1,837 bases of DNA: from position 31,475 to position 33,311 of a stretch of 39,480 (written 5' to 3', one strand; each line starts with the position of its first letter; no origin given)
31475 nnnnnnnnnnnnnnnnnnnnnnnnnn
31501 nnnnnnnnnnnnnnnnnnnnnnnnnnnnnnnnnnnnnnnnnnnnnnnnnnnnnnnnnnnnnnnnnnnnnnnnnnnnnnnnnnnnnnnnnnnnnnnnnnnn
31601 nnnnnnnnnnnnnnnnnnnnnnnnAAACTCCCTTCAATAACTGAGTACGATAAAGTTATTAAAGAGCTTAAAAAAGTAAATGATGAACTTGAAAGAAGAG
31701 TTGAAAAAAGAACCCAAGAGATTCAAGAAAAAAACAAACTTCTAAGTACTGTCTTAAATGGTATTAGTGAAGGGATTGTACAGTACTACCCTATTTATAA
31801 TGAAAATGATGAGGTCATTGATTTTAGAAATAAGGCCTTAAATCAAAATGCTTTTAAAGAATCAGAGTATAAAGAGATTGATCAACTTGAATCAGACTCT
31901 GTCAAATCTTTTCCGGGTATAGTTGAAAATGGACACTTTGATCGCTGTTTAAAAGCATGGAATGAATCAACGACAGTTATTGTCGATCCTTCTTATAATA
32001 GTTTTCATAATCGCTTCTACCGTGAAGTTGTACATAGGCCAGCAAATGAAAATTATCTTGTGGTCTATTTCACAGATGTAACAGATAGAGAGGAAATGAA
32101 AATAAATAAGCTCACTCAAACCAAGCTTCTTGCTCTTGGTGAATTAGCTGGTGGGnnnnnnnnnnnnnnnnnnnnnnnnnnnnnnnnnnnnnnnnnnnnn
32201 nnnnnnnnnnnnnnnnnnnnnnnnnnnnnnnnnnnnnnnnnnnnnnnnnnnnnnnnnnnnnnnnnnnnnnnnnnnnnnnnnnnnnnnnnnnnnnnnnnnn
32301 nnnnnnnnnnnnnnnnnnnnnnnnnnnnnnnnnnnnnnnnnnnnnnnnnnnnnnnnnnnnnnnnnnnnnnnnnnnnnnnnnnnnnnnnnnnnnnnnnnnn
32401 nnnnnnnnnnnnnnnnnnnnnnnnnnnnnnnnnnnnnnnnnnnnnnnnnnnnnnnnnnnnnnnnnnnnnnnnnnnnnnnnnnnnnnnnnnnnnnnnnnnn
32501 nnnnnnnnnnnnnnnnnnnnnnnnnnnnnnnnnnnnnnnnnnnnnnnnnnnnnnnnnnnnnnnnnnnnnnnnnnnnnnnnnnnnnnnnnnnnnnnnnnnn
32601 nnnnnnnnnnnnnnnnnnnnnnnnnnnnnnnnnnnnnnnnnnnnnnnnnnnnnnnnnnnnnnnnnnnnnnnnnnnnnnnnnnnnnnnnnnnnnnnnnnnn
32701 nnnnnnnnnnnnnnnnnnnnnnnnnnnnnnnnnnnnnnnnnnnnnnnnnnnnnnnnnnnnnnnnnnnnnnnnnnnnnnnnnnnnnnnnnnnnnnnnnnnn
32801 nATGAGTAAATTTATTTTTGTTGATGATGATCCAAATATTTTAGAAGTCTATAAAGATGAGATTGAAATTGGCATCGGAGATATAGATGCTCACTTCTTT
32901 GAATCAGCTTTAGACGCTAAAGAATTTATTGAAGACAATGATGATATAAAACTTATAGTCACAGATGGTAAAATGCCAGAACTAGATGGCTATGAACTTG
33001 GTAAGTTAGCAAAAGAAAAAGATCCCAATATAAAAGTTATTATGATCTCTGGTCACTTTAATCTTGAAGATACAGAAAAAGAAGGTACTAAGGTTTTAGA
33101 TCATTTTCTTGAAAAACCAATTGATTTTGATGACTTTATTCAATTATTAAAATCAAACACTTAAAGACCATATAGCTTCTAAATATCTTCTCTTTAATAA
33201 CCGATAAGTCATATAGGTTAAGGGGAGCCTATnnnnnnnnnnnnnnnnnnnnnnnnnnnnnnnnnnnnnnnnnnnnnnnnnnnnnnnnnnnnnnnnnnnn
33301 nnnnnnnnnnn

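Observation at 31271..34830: Histidine kinase with a plant-ethylene-receptor-type copper/ethylene-binding domain, in an operon with a secreted papain-like peptidase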

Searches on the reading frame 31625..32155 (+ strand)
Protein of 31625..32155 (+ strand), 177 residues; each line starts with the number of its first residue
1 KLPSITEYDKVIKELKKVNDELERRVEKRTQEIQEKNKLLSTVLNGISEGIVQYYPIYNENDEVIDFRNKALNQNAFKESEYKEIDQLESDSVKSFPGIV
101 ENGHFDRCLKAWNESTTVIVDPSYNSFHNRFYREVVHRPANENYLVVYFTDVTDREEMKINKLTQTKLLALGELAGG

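Call 11: search_protein_families(library=pfam, proteins=[window:31625-32155:+], max_evalue=10)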
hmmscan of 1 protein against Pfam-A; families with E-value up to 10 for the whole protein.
seq(177 aa): 7 families
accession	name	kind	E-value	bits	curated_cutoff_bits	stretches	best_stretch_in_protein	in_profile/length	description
PF08614.16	ATG16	-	0.012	16.2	33.7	1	7-43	120-156/200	Autophagy protein 16 (ATG16)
PF09403.15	FadA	-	0.02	15.7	28.5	1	7-41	63-97/99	Adhesion protein FadA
PF20667.3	Sec10_N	-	0.041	14.4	27.4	1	3-67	3-68/118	Exocyst complex component Sec10, N-terminal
PF14362.11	DUF4407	-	0.046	13.4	31.3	1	8-79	132-212/297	Domain of unknown function (DUF4407)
PF24893.1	DUF7743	-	0.069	13.3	27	1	40-84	53-97/120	Domain of unknown function (DUF7743)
PF12860.13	PAS_7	-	0.16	12.6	27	0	134-157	89-112/115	PAS fold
PF16808.10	PKcGMP_CC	-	1.9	8.5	35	1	20-39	11-31/35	Coiled-coil N-terminus of cGMP-dependent protein kinase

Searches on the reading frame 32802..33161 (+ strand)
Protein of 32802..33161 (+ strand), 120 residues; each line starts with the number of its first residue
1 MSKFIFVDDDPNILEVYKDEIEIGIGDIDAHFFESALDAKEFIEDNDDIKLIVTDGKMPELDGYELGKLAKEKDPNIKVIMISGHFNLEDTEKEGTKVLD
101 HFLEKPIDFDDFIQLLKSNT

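Call 3: search_protein_families(library=pfam, proteins=[window:32802-33161:+], max_evalue=0.1)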
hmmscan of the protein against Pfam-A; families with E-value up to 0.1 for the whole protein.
window:32802-33161:+ (120 aa): 1 family
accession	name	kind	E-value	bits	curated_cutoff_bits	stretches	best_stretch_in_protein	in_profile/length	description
PF00072.30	Response_reg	-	7.5e-16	58.7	30.2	1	5-116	2-110/111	Response regulator receiver domain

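Call 4: search_protein_families(library=ncbifam, proteins=[window:32802-33161:+], max_evalue=0.1)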
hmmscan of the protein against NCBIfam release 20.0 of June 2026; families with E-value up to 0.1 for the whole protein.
window:32802-33161:+ (120 aa): 54 families (the best 25 are shown)
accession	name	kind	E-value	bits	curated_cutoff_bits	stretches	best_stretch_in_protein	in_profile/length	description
NF053512.1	nitric_RR_NosR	exception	1.4e-10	40.8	400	1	5-116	2-111/422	response regulator c-di-GMP phosphodiesterase, NosR family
TIGR01818.1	ntrC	equivalog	2e-10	40.1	558.6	1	6-117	3-111/463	nitrogen regulation protein NR(I)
NF047793.1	ResRegPgtA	equivalog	6.4e-10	38.4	650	1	4-117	8-118/414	two-component system response regulator PgtA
NF046022.1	RespRegCpdRBruc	equivalog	1.1e-09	38.3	180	1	3-114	3-111/120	cell cycle two-component system response regulator CpdR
NF006900.1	PRK09390.1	equivalog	1.2e-09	38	255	1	6-118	9-118/203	response regulator FixJ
NF011695.0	PRK15115.1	equivalog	3.7e-08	32.6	763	1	3-114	8-116/445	two-component system response regulator GlrR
NF008176.1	PRK10923.1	equivalog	1e-07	31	620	1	6-117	8-116/469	nitrogen regulation protein NR(I)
NF046020.1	HisKinCckABruc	equivalog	2.2e-07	29.1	1000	1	34-112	780-859/868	cell cycle histidine kinase CckA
NF050064.1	BlResRespRegCbrR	equivalog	4.7e-07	29.1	600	1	38-114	158-235/415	bile resistance response regulator CbrR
NF049963.1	RespRegFlgRCampy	domain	5.4e-07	28.8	750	1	5-117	4-110/429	fla regulon two-component system response regulator FlgR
NF041945.1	LuxN_Vibrio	equivalog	1.4e-06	26.8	1550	1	23-117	743-832/839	quorum-sensing autoinducer 1 sensor kinase/phosphatase LuxN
NF008099.0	PRK10841.1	equivalog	1.7e-06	26.1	920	1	7-117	830-937/949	two-component system sensor histidine kinase RcsC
NF051870.1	NAssimRespRegNtrX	equivalog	2e-06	26.9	600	1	49-116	46-115/452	nitrogen assimilation response regulator NtrX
NF046026.1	HisKinCckACaul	equivalog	7.4e-06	24.3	1000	1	27-111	585-667/678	cell cycle histidine kinase CckA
NF040749.1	tetrathio_RR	equivalog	1.3e-05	25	290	1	38-117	31-112/191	tetrathionate respiration response regulator TtrR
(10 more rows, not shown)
